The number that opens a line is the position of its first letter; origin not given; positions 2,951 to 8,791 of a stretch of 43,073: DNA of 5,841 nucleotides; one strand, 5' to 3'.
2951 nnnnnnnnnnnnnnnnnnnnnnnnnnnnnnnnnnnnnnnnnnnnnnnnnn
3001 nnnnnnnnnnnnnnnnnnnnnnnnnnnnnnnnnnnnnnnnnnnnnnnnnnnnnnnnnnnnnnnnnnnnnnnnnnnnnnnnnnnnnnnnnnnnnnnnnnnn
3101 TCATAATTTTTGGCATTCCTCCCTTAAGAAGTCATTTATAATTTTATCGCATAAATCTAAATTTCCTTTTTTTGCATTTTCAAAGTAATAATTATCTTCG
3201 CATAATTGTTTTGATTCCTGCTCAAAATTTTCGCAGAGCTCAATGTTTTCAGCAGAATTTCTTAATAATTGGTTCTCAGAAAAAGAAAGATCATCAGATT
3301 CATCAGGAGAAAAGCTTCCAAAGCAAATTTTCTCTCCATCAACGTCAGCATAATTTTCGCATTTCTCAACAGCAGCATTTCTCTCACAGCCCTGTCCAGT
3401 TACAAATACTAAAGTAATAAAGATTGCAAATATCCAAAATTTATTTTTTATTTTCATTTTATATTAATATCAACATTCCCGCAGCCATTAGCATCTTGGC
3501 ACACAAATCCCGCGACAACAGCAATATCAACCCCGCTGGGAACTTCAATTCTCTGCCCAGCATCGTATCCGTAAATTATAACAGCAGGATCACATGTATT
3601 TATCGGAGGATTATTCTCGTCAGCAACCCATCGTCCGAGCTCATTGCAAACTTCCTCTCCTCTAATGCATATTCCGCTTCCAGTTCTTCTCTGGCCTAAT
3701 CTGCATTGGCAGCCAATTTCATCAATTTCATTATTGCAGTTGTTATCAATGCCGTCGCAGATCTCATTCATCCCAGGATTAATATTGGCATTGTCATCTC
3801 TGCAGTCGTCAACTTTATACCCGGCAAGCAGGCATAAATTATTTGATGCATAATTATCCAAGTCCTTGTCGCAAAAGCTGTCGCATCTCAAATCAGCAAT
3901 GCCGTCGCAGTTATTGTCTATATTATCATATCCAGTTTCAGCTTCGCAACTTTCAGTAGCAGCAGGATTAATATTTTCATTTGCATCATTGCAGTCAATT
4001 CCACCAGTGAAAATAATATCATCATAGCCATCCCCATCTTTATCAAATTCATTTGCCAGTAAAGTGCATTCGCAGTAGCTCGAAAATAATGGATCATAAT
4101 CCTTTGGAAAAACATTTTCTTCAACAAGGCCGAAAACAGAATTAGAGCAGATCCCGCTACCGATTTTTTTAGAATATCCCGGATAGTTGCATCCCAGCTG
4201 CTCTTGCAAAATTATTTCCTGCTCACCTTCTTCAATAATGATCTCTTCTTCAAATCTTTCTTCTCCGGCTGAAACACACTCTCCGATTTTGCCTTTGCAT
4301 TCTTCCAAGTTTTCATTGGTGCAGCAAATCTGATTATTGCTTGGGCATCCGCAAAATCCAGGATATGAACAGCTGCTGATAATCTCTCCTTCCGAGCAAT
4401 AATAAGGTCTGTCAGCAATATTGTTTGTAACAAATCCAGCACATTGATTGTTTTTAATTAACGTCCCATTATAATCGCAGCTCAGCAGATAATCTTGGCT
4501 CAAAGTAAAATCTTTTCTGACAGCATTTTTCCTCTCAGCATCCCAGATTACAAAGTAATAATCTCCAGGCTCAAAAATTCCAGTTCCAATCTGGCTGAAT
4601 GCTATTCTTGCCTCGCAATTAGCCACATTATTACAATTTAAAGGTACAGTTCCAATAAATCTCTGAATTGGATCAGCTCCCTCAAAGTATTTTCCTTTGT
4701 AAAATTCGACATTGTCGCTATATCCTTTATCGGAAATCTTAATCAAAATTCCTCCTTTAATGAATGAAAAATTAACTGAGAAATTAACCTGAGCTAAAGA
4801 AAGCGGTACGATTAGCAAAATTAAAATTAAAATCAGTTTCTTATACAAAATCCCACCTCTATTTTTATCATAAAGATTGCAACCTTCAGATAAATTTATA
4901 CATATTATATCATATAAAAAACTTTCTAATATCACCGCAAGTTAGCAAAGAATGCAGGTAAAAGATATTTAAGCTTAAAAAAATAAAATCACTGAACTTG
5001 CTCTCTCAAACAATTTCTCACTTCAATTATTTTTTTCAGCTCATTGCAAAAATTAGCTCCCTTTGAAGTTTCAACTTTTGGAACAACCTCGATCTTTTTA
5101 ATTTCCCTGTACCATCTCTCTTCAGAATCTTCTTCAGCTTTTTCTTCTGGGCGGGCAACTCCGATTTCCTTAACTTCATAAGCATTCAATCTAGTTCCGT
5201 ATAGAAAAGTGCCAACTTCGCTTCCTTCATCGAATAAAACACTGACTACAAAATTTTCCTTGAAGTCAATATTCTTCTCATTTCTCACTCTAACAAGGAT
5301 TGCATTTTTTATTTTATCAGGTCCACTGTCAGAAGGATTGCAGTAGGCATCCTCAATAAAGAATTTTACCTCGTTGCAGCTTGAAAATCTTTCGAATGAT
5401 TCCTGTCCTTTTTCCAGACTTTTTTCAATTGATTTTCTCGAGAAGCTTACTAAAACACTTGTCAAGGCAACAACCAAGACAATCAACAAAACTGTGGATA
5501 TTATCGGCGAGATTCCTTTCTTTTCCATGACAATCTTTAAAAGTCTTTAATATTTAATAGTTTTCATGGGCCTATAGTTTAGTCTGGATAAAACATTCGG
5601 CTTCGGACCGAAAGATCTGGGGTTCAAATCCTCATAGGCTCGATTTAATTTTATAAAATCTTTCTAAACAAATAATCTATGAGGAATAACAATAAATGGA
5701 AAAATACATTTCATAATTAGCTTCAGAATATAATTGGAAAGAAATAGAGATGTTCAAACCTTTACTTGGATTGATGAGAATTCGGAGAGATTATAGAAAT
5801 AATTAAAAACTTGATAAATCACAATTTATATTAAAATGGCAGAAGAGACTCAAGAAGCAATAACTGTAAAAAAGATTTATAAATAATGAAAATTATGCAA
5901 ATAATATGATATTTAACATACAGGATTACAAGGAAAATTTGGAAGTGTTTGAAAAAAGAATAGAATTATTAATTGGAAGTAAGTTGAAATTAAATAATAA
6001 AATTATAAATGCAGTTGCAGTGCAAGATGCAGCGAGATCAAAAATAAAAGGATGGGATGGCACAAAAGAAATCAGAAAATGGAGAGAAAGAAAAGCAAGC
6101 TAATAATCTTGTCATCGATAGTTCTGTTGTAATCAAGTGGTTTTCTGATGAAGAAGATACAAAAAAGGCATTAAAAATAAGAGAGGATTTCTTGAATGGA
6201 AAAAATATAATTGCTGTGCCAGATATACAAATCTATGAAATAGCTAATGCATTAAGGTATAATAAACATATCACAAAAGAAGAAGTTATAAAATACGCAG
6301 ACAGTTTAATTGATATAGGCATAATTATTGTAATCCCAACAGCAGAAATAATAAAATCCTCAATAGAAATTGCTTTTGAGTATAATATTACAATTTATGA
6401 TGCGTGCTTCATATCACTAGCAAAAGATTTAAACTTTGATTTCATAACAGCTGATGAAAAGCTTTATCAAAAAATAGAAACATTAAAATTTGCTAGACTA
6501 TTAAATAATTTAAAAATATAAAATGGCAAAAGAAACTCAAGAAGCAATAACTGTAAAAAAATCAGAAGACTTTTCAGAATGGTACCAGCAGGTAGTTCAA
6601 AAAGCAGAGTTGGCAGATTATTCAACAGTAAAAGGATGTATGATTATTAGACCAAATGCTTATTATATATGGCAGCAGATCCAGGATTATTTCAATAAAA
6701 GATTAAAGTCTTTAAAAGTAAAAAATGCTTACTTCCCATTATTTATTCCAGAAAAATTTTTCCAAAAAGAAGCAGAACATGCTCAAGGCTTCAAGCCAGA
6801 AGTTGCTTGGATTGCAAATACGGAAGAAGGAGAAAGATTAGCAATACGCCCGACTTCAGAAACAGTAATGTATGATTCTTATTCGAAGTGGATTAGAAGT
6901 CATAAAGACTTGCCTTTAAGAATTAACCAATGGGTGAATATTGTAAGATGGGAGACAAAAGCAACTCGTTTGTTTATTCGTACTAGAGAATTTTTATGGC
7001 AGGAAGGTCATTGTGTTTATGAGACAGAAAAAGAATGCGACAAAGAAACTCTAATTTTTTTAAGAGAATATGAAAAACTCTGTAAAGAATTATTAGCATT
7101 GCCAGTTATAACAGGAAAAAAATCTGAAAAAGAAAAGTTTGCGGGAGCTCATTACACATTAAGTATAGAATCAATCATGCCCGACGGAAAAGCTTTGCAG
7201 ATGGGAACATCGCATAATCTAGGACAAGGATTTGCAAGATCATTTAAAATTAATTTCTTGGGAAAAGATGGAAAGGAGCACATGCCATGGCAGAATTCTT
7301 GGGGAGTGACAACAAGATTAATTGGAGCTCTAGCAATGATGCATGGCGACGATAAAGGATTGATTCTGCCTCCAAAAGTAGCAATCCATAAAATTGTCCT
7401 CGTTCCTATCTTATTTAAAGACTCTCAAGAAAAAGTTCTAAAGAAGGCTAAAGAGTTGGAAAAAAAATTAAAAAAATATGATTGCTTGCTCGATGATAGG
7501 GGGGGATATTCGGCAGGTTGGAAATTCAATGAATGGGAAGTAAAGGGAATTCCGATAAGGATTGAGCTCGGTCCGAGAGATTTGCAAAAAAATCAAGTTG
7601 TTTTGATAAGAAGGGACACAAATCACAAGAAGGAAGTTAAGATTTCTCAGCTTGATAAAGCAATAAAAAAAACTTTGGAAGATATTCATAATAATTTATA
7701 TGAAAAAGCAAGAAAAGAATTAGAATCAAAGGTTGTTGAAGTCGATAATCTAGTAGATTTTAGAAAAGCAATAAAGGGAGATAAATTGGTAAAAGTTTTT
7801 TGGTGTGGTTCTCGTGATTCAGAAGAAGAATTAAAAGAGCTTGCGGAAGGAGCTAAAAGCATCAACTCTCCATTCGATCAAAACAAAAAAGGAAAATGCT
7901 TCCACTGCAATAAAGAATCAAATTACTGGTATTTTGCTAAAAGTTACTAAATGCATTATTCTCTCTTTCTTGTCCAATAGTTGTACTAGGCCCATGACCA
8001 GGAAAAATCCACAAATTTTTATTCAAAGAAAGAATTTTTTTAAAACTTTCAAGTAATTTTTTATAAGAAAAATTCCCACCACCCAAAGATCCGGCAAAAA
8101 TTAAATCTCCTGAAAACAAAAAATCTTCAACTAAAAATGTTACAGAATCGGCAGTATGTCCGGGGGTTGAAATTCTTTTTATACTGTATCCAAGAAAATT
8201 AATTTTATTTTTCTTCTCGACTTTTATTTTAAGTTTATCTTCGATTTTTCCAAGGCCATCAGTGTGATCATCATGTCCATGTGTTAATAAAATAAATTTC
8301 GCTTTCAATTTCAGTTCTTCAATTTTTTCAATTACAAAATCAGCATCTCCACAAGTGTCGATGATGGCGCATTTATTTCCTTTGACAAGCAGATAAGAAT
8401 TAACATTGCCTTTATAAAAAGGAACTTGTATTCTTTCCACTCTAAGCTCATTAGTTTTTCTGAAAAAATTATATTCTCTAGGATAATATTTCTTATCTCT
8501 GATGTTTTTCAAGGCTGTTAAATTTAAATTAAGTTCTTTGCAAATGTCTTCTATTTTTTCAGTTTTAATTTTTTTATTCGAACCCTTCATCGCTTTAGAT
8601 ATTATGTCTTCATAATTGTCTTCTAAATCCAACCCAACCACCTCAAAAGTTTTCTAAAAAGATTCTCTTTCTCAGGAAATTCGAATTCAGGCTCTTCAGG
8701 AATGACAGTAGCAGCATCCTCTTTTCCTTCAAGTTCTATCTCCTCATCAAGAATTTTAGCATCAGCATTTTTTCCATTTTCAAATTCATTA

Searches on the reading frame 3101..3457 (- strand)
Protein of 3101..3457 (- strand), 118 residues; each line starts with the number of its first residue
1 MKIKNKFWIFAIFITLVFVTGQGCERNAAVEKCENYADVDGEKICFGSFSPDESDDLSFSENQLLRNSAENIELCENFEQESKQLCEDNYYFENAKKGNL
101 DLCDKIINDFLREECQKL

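Call 9: search_protein_families(library=pfam, proteins=[window:3101-3457:-], max_evalue=0.001)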
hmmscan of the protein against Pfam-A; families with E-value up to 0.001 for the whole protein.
window:3101-3457:- (118 aa): 0 families

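Call 47: find_encoding_contigs(protein=window:3101-3457:-, flank=10000, max_places=6)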
Protein window:3101-3457:- (118 aa): 4 contigs read that carry it; 4 places shown.
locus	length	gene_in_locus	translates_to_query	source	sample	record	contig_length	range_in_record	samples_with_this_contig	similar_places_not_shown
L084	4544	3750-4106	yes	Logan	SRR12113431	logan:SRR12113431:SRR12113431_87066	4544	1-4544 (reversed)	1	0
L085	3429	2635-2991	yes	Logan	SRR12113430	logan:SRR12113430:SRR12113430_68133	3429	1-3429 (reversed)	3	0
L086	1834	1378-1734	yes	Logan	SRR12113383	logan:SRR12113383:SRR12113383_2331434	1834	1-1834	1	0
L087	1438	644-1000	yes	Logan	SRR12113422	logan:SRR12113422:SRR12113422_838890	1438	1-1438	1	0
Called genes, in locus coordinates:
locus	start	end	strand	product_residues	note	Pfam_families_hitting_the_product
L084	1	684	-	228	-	?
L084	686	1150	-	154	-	PF01850:PIN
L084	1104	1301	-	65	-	-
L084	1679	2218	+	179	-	-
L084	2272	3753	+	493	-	PF11617:Cu-binding_MopE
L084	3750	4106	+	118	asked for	-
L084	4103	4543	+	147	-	?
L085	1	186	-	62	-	?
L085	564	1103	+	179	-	-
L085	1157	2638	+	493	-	PF11617:Cu-binding_MopE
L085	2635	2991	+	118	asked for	-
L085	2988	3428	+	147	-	?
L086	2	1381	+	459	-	?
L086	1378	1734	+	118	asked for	-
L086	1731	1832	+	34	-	?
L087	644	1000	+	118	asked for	-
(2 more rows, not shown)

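Call 61: search_protein_families(library=ncbifam, proteins=[window:3101-3457:-], max_evalue=0.1)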
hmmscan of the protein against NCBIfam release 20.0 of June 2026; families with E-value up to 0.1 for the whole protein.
window:3101-3457:- (118 aa): 0 families

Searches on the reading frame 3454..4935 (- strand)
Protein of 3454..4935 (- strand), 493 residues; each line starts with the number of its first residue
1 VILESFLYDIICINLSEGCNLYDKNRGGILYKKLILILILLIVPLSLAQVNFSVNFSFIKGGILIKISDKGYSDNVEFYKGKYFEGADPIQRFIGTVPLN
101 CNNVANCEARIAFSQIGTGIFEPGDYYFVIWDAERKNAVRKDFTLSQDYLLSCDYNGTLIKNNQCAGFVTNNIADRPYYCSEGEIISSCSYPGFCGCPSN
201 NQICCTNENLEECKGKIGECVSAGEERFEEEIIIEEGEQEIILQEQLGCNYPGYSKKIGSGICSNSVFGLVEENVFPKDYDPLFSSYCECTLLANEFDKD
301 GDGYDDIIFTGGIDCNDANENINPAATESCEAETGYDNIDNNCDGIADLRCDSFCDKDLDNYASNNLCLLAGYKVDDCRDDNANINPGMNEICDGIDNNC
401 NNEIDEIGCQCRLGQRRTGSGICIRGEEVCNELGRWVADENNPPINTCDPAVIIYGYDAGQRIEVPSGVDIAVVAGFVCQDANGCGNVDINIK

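Call 9: search_protein_families(library=pfam, proteins=[window:3454-4935:-], max_evalue=0.001)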
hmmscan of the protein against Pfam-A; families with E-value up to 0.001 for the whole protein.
window:3454-4935:- (493 aa): 1 family
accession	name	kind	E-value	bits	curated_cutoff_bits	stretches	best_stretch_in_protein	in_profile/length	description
PF11617.13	Cu-binding_MopE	-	1.4e-12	48.1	27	2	377-406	1-30/30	Putative metal-binding motif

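Call 48: find_encoding_contigs(protein=window:3454-4935:-, flank=10000, max_places=6)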
Protein window:3454-4935:- (493 aa): 2 contigs read that carry it; 2 places shown.
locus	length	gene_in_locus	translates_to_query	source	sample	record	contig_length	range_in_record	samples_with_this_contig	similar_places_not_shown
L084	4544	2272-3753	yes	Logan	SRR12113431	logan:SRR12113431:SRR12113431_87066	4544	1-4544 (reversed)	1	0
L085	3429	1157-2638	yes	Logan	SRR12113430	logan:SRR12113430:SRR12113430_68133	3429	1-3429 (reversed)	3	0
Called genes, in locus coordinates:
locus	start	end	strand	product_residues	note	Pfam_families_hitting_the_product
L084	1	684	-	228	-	?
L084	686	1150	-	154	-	PF01850:PIN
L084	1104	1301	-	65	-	-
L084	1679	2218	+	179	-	-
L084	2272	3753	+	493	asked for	PF11617:Cu-binding_MopE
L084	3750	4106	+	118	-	-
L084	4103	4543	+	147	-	?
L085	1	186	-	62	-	?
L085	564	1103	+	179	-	-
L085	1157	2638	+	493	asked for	PF11617:Cu-binding_MopE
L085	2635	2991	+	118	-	-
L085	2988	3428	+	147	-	?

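Call 61: search_protein_families(library=ncbifam, proteins=[window:3454-4935:-], max_evalue=0.1)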
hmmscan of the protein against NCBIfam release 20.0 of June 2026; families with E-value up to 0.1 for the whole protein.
window:3454-4935:- (493 aa): 0 families

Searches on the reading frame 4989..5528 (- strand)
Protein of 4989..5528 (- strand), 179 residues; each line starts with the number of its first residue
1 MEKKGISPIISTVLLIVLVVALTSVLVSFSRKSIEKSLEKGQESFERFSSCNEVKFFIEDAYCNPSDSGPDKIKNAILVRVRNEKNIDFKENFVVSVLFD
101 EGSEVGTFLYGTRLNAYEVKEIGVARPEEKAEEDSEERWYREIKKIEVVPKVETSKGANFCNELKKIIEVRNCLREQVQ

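Call 9: search_protein_families(library=pfam, proteins=[window:4989-5528:-], max_evalue=0.001)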
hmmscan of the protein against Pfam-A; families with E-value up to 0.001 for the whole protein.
window:4989-5528:- (179 aa): 0 families

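Call 61: search_protein_families(library=ncbifam, proteins=[window:4989-5528:-], max_evalue=0.1)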
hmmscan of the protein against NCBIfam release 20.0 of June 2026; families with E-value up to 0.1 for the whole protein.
window:4989-5528:- (179 aa): 4 families
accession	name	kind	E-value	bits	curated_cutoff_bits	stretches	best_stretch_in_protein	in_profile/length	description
TIGR02537.2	arch_flag_Nterm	domain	4.7e-06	26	20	1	3-29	2-28/33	archaellin/type IV pilin N-terminal domain-containing protein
NF046073.1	UpsA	equivalog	9e-05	22.6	130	1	3-32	1-30/136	pilin subunit UpsA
TIGR02115.1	potass_kdpF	equivalog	0.05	13.7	26.85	1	6-23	2-19/24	K(+)-transporting ATPase subunit F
TIGR02796.1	tolQ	equivalog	0.096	12.4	221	0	7-64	10-68/216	protein TolQ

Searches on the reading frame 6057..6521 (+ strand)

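Call 9: search_protein_families(library=pfam, proteins=[window:6057-6521:+], max_evalue=0.001)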
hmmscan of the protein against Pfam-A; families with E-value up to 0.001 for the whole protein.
window:6057-6521:+ (154 aa): 1 family
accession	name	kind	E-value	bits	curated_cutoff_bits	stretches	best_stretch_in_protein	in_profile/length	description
PF01850.27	PIN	-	2.4e-13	51.2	23.6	1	19-138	2-116/120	PIN domain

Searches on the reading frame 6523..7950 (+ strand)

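Call 9: search_protein_families(library=pfam, proteins=[window:6523-7950:+], max_evalue=0.001)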
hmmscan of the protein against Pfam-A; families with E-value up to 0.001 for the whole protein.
window:6523-7950:+ (475 aa): 3 families
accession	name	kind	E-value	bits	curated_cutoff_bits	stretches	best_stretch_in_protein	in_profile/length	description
PF00587.30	tRNA-synt_2b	-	3e-24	86.5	29.3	1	100-270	5-175/179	tRNA synthetase class II core domain (G, H, P, S and T)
PF03129.25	HGTP_anticodon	-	6.5e-17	61.9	21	1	291-383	2-93/94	Anticodon binding domain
PF09180.16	ProRS-C_1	-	1.6e-14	54.2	31.5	1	412-475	3-71/71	Prolyl-tRNA synthetase, C-terminal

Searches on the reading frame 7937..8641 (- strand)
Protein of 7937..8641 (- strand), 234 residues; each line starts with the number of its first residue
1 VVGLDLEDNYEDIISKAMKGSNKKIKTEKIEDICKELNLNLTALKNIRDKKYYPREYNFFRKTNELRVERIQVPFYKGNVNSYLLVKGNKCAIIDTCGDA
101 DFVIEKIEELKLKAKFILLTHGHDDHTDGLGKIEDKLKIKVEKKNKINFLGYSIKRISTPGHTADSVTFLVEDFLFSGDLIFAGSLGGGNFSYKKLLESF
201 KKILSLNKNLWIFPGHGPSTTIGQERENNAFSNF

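Call 9: search_protein_families(library=pfam, proteins=[window:7937-8641:-], max_evalue=0.001)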
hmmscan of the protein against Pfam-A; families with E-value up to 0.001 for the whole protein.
window:7937-8641:- (234 aa): 1 family
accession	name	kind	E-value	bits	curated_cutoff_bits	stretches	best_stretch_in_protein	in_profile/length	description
PF00753.33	Lactamase_B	-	6.6e-19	69.1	22.7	2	78-142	4-72/196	Metallo-beta-lactamase superfamily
